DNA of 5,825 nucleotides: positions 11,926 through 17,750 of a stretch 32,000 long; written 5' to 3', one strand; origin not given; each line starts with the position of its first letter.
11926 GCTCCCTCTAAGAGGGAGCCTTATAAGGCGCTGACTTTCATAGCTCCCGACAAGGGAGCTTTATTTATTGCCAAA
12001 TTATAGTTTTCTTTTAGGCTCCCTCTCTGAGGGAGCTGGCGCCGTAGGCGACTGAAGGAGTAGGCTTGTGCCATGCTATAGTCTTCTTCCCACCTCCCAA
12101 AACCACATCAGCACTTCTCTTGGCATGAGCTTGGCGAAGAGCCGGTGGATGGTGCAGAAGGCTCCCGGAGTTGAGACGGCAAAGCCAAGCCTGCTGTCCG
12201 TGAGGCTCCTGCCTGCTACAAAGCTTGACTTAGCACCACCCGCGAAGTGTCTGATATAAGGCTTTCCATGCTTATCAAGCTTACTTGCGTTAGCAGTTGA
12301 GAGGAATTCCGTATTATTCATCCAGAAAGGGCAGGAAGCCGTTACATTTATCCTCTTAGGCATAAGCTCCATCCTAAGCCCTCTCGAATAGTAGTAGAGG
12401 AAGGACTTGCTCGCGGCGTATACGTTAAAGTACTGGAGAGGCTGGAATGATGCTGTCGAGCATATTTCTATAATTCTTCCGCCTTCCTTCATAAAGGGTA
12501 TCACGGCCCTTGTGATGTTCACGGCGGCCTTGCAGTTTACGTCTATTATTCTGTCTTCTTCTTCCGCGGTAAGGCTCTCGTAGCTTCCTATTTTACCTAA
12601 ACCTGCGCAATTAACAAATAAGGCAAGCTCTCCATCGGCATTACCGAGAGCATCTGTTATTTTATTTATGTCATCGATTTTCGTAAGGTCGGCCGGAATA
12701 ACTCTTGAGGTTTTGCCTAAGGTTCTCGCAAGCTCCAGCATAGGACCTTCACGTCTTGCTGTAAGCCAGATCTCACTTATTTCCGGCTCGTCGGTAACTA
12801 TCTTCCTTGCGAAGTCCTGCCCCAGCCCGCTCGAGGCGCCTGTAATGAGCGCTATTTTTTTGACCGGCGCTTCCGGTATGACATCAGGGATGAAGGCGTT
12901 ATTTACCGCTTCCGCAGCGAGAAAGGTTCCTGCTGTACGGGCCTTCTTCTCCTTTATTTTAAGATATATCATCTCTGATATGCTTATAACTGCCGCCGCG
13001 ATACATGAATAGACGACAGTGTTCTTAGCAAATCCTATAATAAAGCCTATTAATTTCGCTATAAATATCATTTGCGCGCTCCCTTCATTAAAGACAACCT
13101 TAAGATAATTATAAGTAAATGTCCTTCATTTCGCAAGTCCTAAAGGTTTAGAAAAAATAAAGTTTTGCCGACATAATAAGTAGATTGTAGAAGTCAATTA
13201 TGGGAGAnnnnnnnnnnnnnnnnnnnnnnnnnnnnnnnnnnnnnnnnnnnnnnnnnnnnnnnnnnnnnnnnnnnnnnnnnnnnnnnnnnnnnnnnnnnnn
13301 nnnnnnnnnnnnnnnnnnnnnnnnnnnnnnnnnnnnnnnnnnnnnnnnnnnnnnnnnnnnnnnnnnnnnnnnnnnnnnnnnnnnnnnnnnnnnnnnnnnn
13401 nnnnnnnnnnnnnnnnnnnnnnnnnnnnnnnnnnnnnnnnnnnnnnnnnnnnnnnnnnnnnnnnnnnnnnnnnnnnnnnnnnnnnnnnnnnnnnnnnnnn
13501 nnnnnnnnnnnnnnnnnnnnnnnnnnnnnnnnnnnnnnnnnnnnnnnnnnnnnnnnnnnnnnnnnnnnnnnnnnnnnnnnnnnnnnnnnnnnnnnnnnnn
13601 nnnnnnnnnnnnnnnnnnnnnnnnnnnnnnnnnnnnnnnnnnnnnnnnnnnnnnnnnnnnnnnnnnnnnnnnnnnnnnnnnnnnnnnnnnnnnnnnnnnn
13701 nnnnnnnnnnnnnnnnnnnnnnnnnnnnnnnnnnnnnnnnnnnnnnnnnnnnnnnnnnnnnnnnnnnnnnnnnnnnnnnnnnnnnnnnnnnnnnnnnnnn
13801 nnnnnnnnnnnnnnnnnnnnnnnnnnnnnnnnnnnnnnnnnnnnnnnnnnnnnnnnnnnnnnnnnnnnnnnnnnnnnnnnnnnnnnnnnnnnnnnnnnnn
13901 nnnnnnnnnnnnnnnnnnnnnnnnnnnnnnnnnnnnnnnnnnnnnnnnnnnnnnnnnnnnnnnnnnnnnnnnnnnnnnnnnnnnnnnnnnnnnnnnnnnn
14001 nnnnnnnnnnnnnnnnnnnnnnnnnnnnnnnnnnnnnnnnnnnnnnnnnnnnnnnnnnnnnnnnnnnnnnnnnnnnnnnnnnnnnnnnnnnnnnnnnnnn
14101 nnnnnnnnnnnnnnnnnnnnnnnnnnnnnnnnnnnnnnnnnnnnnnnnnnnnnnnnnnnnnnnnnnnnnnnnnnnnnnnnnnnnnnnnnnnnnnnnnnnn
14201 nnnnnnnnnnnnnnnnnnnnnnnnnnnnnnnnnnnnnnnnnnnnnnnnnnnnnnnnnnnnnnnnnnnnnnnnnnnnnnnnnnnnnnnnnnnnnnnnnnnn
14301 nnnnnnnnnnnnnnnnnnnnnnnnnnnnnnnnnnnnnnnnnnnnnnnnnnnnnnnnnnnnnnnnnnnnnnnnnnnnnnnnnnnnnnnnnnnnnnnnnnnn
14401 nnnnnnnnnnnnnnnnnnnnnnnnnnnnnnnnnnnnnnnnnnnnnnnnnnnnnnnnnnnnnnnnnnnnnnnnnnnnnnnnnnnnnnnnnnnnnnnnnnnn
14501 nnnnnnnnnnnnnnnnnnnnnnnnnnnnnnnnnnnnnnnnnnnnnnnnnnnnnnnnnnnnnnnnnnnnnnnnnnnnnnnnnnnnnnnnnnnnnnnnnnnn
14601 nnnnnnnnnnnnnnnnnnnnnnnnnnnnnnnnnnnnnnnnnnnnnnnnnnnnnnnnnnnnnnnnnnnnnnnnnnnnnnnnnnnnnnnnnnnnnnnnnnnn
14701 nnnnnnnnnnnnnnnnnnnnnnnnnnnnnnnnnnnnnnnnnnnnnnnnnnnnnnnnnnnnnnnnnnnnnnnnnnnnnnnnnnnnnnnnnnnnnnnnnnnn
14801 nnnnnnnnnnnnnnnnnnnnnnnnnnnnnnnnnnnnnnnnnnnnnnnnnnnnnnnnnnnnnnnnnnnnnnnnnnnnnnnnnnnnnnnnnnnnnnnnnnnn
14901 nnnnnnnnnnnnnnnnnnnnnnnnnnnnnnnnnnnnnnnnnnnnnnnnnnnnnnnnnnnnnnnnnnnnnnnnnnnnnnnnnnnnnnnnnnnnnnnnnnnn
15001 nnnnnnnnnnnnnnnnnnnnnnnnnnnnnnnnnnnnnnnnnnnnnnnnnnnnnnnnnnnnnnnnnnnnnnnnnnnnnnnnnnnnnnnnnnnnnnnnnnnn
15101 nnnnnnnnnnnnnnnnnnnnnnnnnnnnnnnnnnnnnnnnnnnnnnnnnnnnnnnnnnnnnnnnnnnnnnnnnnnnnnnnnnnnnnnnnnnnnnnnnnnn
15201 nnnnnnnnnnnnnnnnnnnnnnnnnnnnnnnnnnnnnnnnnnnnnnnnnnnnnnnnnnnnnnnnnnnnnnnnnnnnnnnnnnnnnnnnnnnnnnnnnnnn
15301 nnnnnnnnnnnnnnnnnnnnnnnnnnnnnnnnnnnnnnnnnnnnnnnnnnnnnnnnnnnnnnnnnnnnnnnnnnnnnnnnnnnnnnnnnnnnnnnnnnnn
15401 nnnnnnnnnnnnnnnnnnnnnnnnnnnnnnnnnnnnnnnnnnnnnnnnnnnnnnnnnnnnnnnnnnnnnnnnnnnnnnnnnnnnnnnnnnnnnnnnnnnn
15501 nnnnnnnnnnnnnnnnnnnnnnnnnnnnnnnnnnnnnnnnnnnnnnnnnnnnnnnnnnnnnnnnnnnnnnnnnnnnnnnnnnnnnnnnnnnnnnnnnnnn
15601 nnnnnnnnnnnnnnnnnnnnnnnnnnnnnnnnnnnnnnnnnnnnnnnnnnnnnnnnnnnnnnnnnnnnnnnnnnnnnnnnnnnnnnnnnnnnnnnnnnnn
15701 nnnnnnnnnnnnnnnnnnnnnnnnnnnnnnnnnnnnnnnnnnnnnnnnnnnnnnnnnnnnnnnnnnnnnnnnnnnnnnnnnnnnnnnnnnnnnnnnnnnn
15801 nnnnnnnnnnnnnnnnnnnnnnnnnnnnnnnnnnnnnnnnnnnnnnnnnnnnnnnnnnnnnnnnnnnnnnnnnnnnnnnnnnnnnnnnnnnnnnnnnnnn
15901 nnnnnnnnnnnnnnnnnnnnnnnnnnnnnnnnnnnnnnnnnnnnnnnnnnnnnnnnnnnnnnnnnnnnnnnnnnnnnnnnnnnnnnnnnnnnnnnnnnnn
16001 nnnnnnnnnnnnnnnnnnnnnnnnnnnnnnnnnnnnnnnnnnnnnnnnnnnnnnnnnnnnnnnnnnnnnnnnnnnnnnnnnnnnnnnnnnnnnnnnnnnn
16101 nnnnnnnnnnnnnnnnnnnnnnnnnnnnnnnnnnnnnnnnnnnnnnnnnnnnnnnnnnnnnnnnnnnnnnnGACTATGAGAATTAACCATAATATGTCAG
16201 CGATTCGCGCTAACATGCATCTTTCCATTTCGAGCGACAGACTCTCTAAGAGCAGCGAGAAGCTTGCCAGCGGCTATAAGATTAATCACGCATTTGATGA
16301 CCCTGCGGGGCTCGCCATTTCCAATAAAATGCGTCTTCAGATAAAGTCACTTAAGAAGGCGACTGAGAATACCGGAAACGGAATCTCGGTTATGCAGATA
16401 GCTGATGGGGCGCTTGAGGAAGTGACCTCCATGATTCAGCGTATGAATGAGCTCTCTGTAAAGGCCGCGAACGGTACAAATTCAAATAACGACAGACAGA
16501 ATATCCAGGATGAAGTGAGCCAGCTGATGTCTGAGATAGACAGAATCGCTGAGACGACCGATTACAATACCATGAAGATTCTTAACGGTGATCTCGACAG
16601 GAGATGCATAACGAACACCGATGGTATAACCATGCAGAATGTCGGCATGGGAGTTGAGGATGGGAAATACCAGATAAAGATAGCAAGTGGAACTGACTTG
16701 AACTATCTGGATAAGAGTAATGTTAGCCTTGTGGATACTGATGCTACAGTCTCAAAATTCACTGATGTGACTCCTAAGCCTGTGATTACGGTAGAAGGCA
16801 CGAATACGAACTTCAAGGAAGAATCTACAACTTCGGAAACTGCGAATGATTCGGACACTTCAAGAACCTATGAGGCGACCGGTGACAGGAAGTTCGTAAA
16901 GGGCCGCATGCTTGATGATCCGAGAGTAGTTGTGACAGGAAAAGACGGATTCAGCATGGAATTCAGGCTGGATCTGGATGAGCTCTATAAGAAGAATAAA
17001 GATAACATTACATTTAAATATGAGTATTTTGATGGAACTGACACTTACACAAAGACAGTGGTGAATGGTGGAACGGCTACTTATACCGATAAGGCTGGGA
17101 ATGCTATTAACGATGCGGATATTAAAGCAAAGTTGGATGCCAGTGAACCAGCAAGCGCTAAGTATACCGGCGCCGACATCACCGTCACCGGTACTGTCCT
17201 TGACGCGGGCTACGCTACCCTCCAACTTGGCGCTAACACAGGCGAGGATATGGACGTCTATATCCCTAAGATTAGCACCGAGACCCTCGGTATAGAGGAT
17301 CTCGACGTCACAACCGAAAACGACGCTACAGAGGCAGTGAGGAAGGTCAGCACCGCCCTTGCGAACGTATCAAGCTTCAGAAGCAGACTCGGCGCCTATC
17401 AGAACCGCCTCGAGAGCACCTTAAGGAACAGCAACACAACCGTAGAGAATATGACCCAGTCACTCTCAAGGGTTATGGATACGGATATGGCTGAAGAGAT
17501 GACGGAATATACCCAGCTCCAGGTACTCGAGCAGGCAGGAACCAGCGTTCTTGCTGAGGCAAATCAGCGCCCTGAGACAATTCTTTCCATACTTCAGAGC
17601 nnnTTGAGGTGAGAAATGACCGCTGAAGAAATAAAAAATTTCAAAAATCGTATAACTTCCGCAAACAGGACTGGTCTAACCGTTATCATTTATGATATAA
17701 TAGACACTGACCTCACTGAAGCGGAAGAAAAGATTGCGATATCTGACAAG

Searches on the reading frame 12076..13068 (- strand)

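Call 18: search_protein_families(library=pfam, proteins=[window:12076-13068:-], max_evalue=0.001)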
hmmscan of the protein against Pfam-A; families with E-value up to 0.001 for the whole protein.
window:12076-13068:- (330 aa): 3 families
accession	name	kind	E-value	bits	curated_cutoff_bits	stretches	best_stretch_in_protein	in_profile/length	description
PF00106.31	adh_short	-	5.9e-37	127.5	26.6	1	71-260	1-191/195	short chain dehydrogenase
PF13561.12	adh_short_C2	-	3.4e-25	89.4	27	1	77-258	1-184/236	Enoyl-(Acyl carrier protein) reductase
PF08659.16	KR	-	3.9e-07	30.6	22.6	1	74-224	4-156/180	KR domain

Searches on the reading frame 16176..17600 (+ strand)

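Call 18: search_protein_families(library=pfam, proteins=[window:16176-17600:+], max_evalue=0.001)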
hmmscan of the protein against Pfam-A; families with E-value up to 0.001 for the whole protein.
window:16176-17600:+ (475 aa): 3 families
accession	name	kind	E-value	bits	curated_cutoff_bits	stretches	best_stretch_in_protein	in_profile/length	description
PF00669.25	Flagellin_N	-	4.1e-40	137.5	26.6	1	3-138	1-136/139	Bacterial flagellin N-terminal helical region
PF00700.27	Flagellin_C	-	2.1e-22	79.7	23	1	389-473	2-86/86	Bacterial flagellin C-terminal helical region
PF07464.16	ApoLp-III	-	0.00012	22.7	36.3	0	381-447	28-90/146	Apolipophorin-III precursor (apoLp-III)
